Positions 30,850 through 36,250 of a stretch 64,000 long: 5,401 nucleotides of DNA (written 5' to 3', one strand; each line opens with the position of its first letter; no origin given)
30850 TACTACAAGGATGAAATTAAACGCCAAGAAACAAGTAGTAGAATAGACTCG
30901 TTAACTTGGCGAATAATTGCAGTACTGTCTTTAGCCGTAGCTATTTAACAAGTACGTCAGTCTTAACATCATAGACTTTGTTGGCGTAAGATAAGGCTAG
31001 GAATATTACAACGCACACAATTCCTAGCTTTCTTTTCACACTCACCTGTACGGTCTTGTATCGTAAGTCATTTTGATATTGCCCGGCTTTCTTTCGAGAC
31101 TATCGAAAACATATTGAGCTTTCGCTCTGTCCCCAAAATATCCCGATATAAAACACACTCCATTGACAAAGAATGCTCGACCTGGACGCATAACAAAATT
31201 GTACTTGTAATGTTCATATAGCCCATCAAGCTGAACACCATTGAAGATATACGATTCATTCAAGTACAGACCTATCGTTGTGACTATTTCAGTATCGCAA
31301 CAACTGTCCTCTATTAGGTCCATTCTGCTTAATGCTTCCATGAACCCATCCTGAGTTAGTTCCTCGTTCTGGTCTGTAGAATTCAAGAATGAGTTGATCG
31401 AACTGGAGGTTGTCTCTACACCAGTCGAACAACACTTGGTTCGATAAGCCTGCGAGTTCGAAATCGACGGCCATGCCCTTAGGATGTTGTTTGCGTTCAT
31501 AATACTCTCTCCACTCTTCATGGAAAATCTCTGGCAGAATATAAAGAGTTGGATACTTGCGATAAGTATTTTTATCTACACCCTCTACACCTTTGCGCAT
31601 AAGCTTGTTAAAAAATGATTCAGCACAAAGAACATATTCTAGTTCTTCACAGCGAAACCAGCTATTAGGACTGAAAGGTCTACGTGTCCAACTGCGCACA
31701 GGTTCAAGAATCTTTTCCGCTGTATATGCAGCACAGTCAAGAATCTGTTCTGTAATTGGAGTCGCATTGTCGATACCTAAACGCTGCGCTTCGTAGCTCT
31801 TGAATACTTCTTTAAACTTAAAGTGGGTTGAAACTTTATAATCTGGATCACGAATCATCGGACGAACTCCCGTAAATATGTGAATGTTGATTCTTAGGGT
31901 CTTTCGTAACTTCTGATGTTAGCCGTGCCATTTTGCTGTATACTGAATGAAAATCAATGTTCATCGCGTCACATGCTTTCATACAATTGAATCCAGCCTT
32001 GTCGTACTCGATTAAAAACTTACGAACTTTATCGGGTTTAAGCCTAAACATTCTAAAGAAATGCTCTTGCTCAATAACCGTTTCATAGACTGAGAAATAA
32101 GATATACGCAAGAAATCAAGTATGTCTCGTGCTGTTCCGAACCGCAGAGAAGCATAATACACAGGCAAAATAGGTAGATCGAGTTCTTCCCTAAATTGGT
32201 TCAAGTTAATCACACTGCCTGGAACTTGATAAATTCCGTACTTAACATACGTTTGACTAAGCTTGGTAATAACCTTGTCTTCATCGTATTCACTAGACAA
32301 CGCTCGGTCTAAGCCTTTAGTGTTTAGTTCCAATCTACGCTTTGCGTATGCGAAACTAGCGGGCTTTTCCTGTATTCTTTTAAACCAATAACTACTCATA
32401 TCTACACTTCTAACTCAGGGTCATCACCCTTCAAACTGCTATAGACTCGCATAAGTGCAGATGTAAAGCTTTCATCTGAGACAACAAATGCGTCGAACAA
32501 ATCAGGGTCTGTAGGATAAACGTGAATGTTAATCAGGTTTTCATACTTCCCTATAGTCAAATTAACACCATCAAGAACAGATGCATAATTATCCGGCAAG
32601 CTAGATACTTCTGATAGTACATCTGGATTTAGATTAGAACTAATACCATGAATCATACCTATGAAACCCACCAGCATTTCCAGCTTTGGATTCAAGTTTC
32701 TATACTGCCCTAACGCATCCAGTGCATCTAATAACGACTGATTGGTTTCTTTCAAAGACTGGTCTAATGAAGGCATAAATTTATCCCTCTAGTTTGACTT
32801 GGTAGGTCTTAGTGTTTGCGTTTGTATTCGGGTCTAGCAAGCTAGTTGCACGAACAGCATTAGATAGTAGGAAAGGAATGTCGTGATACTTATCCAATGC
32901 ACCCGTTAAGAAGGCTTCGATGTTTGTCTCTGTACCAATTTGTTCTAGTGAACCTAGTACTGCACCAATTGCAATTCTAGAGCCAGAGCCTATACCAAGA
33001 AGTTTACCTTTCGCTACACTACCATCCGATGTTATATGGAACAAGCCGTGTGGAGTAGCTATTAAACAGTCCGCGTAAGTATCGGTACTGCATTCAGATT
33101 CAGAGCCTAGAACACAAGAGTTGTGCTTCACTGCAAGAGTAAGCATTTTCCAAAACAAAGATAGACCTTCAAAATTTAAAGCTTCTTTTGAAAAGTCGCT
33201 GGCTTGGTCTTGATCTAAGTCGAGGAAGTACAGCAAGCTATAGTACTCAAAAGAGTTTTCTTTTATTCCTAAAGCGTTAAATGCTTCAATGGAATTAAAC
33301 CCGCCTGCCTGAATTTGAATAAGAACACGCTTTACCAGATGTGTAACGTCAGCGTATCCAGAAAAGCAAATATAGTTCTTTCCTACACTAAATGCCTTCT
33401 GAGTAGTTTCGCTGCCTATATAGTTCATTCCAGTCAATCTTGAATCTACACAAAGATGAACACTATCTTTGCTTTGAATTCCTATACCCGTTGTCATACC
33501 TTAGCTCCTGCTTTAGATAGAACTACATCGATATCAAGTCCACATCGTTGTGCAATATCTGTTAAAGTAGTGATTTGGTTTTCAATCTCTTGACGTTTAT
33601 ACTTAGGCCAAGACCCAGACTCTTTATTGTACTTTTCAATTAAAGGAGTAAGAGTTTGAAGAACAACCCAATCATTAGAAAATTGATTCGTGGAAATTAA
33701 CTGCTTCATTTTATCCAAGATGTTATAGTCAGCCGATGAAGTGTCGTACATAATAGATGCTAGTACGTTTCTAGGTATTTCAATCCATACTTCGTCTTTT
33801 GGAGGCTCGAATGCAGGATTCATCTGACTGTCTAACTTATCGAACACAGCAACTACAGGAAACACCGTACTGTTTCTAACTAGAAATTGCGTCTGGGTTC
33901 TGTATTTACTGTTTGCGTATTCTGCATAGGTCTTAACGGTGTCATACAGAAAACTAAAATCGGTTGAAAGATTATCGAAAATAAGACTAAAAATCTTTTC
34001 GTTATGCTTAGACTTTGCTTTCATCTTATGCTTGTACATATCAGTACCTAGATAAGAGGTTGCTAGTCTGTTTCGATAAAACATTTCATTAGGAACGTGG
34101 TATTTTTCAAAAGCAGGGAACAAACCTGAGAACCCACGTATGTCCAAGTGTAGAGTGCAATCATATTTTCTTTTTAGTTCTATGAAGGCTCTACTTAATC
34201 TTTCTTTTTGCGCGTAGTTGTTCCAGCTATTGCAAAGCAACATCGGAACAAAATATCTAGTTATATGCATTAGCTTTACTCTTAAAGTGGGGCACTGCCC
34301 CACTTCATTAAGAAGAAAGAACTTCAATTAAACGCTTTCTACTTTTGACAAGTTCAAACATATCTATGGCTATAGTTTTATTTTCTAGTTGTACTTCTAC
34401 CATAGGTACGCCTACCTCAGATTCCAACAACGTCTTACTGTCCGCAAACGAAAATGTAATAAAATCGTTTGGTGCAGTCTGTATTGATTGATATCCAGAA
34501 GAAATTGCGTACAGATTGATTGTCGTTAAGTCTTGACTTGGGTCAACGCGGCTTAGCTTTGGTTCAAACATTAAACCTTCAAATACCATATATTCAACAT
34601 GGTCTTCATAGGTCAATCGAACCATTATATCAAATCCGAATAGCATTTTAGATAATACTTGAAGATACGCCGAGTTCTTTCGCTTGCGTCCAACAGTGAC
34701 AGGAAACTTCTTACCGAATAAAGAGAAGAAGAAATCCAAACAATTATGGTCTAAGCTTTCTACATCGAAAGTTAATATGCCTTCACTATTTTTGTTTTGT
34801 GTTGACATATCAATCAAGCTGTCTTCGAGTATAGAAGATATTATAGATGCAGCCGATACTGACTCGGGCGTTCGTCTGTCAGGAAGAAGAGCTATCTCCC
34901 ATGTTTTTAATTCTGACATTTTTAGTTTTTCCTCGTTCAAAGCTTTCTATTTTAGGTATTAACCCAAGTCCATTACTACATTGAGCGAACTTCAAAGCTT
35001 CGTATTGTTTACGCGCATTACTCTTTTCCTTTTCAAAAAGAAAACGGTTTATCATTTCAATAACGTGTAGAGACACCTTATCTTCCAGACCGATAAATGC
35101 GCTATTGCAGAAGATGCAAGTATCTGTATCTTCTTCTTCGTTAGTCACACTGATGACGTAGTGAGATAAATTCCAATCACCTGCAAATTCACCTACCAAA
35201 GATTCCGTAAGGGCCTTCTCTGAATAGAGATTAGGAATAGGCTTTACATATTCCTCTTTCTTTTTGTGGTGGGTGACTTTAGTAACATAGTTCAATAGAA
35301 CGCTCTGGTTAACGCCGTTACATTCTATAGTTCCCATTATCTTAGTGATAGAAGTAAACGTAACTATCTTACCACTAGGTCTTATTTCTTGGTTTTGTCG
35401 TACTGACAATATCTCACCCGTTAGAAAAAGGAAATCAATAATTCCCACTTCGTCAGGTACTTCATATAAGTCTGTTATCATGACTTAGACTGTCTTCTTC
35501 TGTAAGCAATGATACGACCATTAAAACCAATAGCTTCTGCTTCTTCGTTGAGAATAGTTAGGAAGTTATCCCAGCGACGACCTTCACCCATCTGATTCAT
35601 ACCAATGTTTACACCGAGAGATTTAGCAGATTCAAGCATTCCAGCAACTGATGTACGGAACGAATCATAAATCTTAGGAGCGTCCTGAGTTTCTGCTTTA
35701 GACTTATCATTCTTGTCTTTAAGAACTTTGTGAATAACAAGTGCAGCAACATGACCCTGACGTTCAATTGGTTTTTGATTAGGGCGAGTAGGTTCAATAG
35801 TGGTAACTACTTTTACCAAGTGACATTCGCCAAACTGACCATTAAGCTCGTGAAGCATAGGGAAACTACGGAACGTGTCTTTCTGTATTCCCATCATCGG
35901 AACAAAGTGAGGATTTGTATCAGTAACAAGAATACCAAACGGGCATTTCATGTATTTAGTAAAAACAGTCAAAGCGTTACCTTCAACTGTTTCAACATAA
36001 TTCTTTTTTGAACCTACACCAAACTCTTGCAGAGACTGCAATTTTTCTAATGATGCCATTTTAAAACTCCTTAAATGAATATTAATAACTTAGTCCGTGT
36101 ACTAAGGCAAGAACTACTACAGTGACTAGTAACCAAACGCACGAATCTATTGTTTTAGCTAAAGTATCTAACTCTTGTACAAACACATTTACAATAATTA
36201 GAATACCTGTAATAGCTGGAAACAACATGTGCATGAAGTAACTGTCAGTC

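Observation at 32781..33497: Phage-encoded HslV/proteasome-beta-type threonine peptidase with intact catalytic register and no visible ATPase partner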

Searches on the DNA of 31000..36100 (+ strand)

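Call 6: search_dna_similar(query=window:31000-36100:+, collection=phages, mode=near, max_rows=25)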
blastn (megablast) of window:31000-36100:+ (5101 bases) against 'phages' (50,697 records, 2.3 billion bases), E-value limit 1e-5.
No match.

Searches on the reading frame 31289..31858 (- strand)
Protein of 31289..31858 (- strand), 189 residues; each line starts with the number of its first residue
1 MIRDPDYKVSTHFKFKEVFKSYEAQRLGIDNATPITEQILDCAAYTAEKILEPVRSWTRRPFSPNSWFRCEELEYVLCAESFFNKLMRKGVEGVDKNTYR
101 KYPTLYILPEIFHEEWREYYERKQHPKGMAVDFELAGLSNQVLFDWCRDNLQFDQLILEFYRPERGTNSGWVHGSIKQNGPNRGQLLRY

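Call 3: search_protein_families(library=pfam, proteins=[window:31289-31858:-], max_evalue=1)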
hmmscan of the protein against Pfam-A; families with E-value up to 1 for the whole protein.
window:31289-31858:- (189 aa): 1 family
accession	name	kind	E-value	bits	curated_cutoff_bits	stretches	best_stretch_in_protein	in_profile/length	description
PF08291.16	Peptidase_M15_3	-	0.0063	17.1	23.2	0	12-72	2-53/108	Peptidase M15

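Call 4: search_protein_families(library=phrogs, proteins=[window:31289-31858:-], max_evalue=0.1)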
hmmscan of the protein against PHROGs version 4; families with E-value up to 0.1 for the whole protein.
window:31289-31858:- (189 aa): 1 family
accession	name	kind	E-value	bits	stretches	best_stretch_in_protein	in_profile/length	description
phrog_894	-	lysis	2.1e-16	60.9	2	124-184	111-168/389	endolysin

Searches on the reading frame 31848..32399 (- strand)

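Call 3: search_protein_families(library=pfam, proteins=[window:31848-32399:-], max_evalue=1)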
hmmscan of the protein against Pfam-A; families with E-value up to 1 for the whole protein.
window:31848-32399:- (183 aa): 0 families

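Call 4: search_protein_families(library=phrogs, proteins=[window:31848-32399:-], max_evalue=0.1)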
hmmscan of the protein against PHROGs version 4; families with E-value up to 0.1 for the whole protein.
window:31848-32399:- (183 aa): 1 family
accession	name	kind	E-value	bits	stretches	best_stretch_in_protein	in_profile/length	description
phrog_23760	-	unknown function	0.094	13.2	0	89-147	46-106/222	-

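Call 47: search_protein_families(library=ncbifam, proteins=[window:31848-32399:-], max_evalue=1)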
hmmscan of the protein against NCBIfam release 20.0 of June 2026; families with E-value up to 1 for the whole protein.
window:31848-32399:- (183 aa): 0 families

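Call 85: search_protein_families(library=padloc, proteins=[window:31848-32399:-], max_evalue=0.01)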
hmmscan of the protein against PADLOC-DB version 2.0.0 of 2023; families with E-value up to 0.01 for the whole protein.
window:31848-32399:- (183 aa): 1 family
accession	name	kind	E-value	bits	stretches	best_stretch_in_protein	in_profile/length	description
PDLC00777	Cyclase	-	0.0021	15.5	1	17-54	255-292/341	oligonucleotide-cyclase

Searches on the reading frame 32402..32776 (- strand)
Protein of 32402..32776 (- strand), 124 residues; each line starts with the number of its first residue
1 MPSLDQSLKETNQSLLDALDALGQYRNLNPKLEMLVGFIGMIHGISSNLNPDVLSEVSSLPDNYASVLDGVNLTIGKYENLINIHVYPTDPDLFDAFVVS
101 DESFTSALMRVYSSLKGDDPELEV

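Call 3: search_protein_families(library=pfam, proteins=[window:32402-32776:-], max_evalue=1)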
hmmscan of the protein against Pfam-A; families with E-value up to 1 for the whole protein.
window:32402-32776:- (124 aa): 1 family
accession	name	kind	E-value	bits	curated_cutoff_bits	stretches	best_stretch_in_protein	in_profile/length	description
PF02268.21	TFIIA_gamma_N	-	0.18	12.3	33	1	14-36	13-35/47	Transcription initiation factor IIA, gamma subunit, helical domain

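Call 4: search_protein_families(library=phrogs, proteins=[window:32402-32776:-], max_evalue=0.1)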
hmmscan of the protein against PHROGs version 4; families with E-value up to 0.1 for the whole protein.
window:32402-32776:- (124 aa): 1 family
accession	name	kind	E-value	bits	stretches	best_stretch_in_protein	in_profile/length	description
phrog_12545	-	unknown function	0.073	14.1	1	57-99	33-75/114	-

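Call 47: search_protein_families(library=ncbifam, proteins=[window:32402-32776:-], max_evalue=1)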
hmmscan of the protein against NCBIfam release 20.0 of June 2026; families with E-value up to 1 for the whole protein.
window:32402-32776:- (124 aa): 0 families

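Call 85: search_protein_families(library=padloc, proteins=[window:32402-32776:-], max_evalue=0.01)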
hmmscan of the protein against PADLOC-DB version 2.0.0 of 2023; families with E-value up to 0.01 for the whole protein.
window:32402-32776:- (124 aa): 0 families

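Call 87: search_solved_structures(query=A6, max_evalue=1)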
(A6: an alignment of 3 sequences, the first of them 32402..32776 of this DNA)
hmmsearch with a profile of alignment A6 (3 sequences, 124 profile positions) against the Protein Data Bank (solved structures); distinct sequences matched with E-value up to 1: 0.
